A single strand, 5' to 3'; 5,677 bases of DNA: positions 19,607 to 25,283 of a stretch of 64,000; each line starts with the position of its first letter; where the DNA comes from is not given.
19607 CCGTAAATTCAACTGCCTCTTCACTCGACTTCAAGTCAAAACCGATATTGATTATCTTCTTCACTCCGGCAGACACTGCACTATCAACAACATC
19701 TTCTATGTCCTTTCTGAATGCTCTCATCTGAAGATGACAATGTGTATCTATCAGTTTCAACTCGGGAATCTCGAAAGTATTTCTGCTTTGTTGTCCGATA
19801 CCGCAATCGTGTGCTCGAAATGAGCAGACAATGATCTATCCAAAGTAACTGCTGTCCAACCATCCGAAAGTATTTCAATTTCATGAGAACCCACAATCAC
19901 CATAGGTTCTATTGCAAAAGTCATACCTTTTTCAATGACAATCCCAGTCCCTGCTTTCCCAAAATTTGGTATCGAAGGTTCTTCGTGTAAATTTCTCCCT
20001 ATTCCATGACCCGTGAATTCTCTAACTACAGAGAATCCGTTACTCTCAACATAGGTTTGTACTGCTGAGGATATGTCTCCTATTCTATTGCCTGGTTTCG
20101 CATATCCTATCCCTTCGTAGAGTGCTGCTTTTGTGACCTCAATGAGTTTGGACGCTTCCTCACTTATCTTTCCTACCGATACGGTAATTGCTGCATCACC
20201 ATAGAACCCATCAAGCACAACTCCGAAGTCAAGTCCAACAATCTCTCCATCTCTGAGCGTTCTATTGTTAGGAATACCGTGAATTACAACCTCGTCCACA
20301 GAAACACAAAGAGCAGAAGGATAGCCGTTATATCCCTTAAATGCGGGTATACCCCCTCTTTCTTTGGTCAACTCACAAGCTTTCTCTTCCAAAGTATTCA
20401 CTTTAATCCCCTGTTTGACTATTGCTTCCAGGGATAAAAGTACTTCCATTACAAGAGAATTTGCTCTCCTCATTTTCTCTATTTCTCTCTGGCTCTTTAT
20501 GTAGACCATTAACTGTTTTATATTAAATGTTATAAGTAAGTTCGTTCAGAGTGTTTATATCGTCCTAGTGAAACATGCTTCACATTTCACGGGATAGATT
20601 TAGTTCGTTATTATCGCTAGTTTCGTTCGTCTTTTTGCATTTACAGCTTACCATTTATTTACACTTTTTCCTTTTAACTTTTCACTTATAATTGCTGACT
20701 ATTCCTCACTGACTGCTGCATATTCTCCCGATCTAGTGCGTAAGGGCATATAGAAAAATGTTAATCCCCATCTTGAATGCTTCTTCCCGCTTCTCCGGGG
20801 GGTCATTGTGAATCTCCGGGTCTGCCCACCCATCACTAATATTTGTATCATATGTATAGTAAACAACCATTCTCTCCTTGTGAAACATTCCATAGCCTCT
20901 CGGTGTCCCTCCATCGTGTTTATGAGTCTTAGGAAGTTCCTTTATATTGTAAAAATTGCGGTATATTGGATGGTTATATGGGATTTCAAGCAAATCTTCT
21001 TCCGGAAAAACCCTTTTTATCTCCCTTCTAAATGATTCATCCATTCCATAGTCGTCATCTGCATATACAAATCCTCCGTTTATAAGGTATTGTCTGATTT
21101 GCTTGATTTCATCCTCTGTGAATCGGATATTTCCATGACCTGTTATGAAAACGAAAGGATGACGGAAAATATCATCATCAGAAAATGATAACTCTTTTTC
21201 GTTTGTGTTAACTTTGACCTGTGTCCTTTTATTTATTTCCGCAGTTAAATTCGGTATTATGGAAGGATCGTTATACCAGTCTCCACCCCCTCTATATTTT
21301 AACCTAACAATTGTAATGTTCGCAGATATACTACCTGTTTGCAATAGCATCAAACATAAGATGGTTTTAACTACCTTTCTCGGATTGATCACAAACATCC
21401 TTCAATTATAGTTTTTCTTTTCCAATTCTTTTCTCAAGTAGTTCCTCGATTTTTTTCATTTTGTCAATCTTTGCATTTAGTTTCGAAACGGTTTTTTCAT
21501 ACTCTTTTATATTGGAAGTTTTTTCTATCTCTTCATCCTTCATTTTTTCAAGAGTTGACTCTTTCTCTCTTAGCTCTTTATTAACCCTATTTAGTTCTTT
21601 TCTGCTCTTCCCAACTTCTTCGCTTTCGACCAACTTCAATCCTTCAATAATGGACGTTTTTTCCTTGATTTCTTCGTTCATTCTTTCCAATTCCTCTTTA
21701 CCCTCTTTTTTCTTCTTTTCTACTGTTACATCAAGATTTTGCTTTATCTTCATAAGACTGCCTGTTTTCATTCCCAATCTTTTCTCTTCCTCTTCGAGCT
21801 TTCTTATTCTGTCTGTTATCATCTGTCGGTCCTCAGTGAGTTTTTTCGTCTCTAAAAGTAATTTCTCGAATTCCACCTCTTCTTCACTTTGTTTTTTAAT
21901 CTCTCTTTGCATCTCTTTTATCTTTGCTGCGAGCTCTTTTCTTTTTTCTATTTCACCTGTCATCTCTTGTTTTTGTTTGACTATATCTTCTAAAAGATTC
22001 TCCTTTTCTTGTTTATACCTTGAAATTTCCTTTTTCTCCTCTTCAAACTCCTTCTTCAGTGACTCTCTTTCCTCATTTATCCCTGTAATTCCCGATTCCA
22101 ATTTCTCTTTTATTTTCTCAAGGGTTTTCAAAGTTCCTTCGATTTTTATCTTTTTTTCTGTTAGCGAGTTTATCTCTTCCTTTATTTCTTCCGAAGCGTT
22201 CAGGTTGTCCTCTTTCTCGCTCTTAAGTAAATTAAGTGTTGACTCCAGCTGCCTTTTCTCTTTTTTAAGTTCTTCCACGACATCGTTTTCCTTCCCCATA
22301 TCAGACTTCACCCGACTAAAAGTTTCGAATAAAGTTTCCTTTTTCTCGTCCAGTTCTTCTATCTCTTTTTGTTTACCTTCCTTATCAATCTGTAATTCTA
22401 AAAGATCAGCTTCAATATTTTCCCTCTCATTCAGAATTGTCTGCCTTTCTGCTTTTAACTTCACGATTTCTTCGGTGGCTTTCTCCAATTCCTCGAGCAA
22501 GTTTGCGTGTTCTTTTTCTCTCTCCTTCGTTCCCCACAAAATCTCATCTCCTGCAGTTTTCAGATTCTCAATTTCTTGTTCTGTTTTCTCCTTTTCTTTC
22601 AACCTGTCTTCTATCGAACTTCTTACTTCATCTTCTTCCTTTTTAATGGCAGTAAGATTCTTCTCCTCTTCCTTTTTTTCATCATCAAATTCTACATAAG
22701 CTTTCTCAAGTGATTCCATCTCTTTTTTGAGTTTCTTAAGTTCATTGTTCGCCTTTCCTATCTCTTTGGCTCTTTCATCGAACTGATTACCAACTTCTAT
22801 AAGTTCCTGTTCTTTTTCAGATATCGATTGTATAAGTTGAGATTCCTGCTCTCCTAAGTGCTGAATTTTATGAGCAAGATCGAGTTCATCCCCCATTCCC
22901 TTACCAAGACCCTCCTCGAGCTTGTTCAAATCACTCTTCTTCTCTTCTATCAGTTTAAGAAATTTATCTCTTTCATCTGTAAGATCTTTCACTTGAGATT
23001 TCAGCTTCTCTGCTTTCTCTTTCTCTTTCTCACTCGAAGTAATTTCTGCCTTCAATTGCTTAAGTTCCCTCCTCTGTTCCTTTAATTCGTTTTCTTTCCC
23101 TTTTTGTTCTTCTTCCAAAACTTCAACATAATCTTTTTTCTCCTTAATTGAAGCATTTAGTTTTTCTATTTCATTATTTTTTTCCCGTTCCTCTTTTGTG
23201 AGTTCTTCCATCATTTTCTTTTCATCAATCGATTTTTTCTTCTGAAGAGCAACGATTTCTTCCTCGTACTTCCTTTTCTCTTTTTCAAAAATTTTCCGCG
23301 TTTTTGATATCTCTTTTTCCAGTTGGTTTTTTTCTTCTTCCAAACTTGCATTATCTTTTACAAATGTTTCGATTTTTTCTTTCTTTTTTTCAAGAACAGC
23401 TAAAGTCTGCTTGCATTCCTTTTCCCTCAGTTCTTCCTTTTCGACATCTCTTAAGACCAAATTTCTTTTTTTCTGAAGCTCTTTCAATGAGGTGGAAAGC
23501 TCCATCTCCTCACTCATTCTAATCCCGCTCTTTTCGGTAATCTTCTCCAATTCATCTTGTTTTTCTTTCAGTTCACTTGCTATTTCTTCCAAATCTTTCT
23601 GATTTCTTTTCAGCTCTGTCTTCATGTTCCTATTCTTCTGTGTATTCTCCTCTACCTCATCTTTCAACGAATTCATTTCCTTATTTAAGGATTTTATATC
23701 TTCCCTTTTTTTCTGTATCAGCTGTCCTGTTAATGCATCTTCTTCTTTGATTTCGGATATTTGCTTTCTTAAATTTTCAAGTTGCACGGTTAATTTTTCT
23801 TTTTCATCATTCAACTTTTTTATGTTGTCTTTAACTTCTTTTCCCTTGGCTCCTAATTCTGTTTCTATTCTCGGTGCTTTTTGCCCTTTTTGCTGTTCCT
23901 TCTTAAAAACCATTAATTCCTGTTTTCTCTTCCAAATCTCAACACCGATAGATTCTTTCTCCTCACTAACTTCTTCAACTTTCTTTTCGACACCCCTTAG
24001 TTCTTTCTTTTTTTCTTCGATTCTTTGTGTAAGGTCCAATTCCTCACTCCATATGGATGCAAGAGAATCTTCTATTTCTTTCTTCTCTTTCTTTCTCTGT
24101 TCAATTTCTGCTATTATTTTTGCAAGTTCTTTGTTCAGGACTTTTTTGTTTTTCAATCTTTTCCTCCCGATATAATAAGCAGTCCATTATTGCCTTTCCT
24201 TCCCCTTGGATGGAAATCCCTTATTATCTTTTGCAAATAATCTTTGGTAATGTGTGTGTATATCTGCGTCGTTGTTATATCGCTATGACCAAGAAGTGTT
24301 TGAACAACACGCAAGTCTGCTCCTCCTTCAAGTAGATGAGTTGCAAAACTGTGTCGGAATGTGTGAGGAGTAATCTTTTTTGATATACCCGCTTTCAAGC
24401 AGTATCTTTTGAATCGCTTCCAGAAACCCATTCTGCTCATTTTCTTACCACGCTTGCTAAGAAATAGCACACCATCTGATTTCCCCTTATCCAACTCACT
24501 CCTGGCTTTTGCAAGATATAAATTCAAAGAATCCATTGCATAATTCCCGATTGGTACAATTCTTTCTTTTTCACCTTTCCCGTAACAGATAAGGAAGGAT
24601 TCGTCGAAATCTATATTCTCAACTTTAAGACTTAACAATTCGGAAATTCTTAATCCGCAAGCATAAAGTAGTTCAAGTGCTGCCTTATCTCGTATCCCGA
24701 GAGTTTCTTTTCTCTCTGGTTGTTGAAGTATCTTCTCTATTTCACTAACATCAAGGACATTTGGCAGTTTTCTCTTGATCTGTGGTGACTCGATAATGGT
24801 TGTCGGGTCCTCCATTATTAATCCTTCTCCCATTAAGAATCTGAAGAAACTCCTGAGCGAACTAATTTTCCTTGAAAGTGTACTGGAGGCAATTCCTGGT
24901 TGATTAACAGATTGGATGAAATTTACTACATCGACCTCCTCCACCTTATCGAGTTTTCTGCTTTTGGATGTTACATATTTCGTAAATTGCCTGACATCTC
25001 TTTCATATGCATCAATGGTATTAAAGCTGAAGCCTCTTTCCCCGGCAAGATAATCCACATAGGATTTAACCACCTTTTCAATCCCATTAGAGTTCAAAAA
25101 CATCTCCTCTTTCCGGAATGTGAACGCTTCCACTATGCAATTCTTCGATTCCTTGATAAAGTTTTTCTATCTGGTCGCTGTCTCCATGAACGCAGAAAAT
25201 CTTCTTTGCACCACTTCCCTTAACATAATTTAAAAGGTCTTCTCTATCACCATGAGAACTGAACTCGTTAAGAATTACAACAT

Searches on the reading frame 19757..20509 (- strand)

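Call 33: search_protein_families(library=pfam, proteins=[window:19757-20509:-], max_evalue=0.00001)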
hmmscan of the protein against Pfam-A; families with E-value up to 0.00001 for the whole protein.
window:19757-20509:- (250 aa): 1 family
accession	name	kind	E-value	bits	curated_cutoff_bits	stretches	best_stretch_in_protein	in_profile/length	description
PF00557.29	Peptidase_M24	-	8.5e-49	166.6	23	1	11-238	1-207/208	Metallopeptidase family M24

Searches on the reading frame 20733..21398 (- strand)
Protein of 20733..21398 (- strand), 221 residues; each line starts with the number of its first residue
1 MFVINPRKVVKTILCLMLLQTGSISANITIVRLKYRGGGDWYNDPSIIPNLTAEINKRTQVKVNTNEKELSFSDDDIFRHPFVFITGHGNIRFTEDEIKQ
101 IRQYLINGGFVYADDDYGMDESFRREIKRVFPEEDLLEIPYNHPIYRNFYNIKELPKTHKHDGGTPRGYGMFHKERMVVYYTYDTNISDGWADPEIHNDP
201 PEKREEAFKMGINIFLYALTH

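Call 33: search_protein_families(library=pfam, proteins=[window:20733-21398:-], max_evalue=0.00001)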
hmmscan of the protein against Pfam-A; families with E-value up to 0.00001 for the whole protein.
window:20733-21398:- (221 aa): 1 family
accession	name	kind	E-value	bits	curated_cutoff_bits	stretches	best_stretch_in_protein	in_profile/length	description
PF13709.12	DUF4159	-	2.1e-63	213.9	25.9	1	29-219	1-202/202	Domain of unknown function (DUF4159)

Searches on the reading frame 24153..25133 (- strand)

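Call 33: search_protein_families(library=pfam, proteins=[window:24153-25133:-], max_evalue=0.00001)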
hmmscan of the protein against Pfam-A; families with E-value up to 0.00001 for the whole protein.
window:24153-25133:- (326 aa): 3 families
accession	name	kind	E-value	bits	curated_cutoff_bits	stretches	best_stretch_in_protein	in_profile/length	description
PF00589.27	Phage_integrase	-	7.6e-55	185.8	27.1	1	126-297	2-170/172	Phage integrase family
PF02899.23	Phage_int_SAM_1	-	2.4e-21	76.2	22.3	1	22-104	1-83/83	Phage integrase, N-terminal SAM-like domain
PF13495.12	Phage_int_SAM_4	-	4.7e-07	30.6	27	1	33-102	12-80/85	Phage integrase, N-terminal SAM-like domain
